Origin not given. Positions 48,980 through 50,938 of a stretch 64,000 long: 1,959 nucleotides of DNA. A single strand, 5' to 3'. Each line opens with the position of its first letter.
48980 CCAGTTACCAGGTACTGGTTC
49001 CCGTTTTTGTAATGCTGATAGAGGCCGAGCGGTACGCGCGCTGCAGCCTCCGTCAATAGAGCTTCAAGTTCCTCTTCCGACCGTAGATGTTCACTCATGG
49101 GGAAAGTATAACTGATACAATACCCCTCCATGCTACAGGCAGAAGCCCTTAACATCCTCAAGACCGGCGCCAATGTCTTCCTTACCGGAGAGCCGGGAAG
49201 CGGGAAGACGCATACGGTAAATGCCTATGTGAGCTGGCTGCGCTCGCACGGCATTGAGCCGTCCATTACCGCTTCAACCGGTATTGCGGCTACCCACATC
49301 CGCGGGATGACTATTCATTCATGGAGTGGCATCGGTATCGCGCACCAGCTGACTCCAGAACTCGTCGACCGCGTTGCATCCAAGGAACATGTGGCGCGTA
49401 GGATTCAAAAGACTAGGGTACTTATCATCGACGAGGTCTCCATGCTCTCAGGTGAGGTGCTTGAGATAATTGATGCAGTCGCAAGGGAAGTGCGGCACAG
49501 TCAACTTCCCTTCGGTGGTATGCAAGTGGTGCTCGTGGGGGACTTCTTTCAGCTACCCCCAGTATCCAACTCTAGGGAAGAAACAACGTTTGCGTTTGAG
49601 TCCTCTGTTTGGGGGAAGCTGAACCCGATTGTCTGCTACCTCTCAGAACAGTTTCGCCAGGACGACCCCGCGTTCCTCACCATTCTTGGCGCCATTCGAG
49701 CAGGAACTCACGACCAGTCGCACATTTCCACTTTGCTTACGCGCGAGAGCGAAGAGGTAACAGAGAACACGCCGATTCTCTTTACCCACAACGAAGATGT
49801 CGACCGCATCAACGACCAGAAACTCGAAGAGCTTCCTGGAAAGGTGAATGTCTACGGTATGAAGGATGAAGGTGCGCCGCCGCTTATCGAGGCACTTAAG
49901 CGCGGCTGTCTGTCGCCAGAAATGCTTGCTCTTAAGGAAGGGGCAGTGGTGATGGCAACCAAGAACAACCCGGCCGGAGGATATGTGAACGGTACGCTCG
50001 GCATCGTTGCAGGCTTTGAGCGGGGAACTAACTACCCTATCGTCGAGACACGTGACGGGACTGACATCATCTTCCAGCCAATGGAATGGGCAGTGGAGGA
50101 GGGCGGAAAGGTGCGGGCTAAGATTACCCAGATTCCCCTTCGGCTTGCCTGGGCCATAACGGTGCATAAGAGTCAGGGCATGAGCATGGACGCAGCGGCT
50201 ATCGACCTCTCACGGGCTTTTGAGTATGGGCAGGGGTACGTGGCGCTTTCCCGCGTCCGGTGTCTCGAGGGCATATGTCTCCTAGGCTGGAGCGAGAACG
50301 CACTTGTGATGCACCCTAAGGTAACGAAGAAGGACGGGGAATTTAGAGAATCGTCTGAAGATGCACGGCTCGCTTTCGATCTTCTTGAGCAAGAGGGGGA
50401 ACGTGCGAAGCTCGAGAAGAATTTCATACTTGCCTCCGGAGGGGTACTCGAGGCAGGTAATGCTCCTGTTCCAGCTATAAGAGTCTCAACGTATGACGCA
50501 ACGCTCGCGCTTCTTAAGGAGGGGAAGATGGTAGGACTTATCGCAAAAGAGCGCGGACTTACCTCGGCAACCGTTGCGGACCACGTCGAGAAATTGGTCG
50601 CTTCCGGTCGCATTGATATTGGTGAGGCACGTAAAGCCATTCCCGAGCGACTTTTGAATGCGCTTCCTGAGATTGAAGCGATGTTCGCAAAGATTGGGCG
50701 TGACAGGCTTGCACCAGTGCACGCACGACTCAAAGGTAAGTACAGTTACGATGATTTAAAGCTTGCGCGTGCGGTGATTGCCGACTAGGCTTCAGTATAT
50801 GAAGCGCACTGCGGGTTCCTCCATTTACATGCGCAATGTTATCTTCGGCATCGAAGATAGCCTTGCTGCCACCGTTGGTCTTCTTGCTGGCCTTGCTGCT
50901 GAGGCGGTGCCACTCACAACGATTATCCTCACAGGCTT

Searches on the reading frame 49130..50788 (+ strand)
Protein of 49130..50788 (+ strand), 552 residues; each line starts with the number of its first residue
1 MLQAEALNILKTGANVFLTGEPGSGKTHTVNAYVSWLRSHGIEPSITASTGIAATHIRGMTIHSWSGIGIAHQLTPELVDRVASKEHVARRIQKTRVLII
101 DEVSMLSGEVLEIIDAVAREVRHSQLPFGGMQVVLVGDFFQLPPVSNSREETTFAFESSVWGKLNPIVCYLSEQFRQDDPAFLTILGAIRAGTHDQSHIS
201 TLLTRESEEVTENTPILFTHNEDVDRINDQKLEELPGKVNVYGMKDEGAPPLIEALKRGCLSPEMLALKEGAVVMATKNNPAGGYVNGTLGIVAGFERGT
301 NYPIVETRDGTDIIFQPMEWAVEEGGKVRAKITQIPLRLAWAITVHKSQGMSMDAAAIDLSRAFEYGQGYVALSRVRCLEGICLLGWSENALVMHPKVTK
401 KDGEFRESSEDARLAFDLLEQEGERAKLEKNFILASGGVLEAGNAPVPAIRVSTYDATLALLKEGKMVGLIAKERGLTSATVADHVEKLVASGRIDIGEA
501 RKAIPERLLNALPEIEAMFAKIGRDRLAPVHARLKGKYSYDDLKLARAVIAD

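Call 7: search_protein_families(library=pfam, proteins=[window:49130-50788:+], max_evalue=0.001)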
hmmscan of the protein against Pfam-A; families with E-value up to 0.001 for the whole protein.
window:49130-50788:+ (552 aa): 12 families
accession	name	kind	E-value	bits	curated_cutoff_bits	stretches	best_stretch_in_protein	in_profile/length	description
PF05970.20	PIF1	-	6.8e-37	127.6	25.9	1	10-179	19-191/223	PIF1-like helicase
PF13245.12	AAA_19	-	3.7e-16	60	25.1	1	3-146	1-133/134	AAA domain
PF14493.12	HTH_40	-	3.9e-16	59.5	27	1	454-547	1-89/89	Helix-turn-helix domain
PF13604.12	AAA_30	-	5.3e-15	56.1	27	1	3-197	6-175/191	AAA domain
PF13401.12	AAA_22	-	3.2e-10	40.9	27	1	13-137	5-122/130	AAA domain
PF21530.3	Pif1_2B_dom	-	2.3e-06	27.7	23.9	1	253-296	3-47/47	DNA helicase Pif1, 2B domain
PF13086.12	AAA_11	-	4.8e-05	23.7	27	0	93-148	212-256/257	AAA domain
PF00270.35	DEAD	-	0.00013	22.1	26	0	3-29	4-30/167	DEAD/DEAH box helicase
PF20720.3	nSTAND3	-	0.00035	20.7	27.2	1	5-46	9-50/155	Novel STAND NTPase 3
PF07728.20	AAA_5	-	0.0006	20.3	22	0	15-114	1-86/139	AAA domain (dynein-related subfamily)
PF02689.20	Herpes_Helicase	-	0.0006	18.4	27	0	342-377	732-769/808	Helicase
PF13191.12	AAA_16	-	0.00073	20.5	32.6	0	11-41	20-53/167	AAA ATPase domain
